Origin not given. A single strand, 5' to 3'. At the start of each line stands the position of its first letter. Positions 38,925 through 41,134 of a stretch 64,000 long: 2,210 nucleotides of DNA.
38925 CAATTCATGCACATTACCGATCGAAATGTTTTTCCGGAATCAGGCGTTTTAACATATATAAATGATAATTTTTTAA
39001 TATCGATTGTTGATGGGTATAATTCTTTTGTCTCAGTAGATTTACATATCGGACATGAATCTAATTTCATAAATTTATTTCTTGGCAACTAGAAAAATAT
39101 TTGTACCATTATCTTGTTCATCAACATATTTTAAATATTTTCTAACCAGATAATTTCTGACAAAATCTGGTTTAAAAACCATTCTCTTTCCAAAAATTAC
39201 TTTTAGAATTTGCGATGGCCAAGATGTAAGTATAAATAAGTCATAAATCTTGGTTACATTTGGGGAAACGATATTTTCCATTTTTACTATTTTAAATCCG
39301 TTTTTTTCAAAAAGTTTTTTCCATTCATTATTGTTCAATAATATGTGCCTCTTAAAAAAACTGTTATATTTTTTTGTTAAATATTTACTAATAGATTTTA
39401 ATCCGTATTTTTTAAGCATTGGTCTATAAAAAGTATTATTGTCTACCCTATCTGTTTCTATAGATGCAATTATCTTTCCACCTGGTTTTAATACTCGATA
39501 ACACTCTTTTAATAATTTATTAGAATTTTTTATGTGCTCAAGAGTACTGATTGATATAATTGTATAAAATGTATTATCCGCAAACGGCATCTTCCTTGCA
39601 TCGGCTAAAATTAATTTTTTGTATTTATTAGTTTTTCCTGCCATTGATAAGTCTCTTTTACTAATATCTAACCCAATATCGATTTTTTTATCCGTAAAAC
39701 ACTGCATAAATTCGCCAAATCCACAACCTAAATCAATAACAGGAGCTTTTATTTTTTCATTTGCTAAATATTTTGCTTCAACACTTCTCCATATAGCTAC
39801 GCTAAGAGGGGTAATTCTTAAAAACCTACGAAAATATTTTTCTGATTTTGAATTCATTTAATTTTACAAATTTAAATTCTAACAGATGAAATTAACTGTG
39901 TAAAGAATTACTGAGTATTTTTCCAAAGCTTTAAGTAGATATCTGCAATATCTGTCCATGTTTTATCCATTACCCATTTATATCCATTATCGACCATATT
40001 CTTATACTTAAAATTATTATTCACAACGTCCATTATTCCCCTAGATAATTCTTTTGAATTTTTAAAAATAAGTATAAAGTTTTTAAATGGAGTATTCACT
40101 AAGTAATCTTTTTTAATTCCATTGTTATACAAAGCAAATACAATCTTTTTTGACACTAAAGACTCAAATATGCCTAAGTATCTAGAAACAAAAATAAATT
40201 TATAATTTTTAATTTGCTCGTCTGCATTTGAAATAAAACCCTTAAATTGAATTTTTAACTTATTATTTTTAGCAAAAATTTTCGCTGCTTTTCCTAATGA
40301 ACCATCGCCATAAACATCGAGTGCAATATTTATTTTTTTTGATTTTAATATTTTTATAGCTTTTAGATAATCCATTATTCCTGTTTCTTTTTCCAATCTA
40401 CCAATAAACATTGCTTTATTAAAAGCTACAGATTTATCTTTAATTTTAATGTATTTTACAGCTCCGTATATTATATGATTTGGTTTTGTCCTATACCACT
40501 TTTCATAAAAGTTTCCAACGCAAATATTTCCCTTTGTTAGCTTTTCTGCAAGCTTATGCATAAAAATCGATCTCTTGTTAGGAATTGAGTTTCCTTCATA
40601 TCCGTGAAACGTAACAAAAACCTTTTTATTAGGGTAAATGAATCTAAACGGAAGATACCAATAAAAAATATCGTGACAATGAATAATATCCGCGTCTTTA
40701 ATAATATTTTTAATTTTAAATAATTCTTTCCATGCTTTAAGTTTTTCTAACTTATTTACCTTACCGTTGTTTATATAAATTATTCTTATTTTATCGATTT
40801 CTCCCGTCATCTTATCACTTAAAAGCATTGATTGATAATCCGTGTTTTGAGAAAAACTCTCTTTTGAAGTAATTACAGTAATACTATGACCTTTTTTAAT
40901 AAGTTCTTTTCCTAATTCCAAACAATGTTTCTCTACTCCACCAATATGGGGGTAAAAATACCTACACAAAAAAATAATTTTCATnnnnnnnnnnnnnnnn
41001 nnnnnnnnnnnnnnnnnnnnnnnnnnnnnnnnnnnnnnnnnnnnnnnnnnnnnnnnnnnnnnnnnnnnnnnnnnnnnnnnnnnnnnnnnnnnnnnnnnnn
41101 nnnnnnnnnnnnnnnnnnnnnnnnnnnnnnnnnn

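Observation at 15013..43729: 28.6-kb tRNA-bounded island of surface glycoconjugate biosynthesis and methylation genes between two conserved core blocks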

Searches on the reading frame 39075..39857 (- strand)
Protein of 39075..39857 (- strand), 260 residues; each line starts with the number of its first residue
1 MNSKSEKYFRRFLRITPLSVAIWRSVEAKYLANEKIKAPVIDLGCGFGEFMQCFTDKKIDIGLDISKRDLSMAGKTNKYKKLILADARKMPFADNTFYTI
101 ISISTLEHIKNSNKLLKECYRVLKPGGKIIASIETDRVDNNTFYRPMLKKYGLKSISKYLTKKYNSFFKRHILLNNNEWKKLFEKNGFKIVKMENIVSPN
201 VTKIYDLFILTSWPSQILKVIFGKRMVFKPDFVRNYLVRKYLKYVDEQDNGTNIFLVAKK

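Call 6: search_protein_families(library=pfam, proteins=[window:39075-39857:-], max_evalue=0.01)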
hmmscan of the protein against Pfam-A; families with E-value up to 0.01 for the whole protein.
window:39075-39857:- (260 aa): 11 families
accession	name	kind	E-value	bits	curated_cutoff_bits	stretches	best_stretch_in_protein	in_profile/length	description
PF08241.18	Methyltransf_11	-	3.4e-20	72.9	21.2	1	42-130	2-94/95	Methyltransferase domain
PF13649.12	Methyltransf_25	-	6e-16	59.4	27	1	40-127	1-97/97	Methyltransferase domain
PF13847.12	Methyltransf_31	-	7.9e-15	55.3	27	1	38-187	5-145/145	Methyltransferase domain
PF13489.12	Methyltransf_23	-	4e-14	53.1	27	1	31-192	17-163/164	Methyltransferase domain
PF01209.24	Ubie_methyltran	-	8.6e-14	51.9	20.1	1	22-196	34-221/233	ubiE/COQ5 methyltransferase family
PF08242.18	Methyltransf_12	-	9e-09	36.4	30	1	41-129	1-98/98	Methyltransferase domain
PF05148.21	Methyltransf_8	-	3.5e-07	30.8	27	1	31-168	67-193/219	Hypothetical methyltransferase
PF02353.26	CMAS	-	5.7e-05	23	27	1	40-196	66-218/273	Mycolic acid cyclopropane synthetase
PF07021.18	MetW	-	0.00012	22.2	21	1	39-124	16-103/193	Methionine biosynthesis protein MetW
PF01555.25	N6_N4_Mtase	-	0.00055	20.4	26.7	1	107-189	27-110/221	DNA methylase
PF20922.3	Anamorsin_N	-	0.0068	16.6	27.1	1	90-132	45-88/163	Anamorsin, N-terminal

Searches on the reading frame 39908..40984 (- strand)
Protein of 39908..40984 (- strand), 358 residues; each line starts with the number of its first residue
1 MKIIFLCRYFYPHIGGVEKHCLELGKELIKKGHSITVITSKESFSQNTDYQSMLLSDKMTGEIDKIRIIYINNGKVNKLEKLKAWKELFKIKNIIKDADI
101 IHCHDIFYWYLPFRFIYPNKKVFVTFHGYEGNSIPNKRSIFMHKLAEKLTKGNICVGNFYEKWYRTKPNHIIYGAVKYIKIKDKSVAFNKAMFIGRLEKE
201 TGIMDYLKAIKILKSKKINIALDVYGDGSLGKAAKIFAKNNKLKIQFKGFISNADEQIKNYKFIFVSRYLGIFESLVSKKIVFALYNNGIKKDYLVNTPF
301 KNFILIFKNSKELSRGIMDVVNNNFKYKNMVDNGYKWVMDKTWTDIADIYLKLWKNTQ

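Call 6: search_protein_families(library=pfam, proteins=[window:39908-40984:-], max_evalue=0.01)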
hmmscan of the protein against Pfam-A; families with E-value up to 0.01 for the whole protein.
window:39908-40984:- (358 aa): 5 families
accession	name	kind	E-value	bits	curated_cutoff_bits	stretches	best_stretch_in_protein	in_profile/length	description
PF13439.12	Glyco_transf_4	-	3.5e-14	53.6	28.5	1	14-166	1-150/170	Glycosyltransferase Family 4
PF00534.26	Glycos_transf_1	-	1e-09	38.6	26.4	1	187-337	14-172/172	Glycosyl transferases group 1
PF13692.12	Glyco_trans_1_4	-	8.6e-05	23.3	27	1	191-262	4-78/142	Glycosyl transferases group 1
PF08323.17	Glyco_transf_5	-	0.002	18.3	22.7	0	2-49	1-50/239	Starch synthase catalytic domain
PF13477.12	Glyco_trans_4_2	-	0.0026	18.4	23.4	0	18-139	10-119/139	Glycosyl transferase 4-like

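Call 24: search_protein_families(library=ncbifam, proteins=[window:39908-40984:-], max_evalue=0.001)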
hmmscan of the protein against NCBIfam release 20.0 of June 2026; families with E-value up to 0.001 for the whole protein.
window:39908-40984:- (358 aa): 4 families
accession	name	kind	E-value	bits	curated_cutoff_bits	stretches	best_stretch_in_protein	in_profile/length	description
NF050056.1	ProtGlycPglH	equivalog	5.4e-09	35.6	600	1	158-356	150-352/354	GalNAc-alpha-(1->4)-GalNAc-alpha-(1->3)-diNAcBac-PP-undecaprenol alpha-1,4-N-acetyl-D-galactosaminyltransferase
NF041010.1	glycosy_Agl16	equivalog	0.00027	19.9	575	1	1-158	1-142/352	glycosylation protein Agl16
NF047684.1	TeichurnBiosyTuaC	equivalog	0.0006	18.8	550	0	192-263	223-288/391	teichuronic acid biosynthesis protein TuaC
TIGR02149.1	glgA_Coryne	subfamily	0.00099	18.3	302.4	0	1-107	1-93/391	glycogen synthase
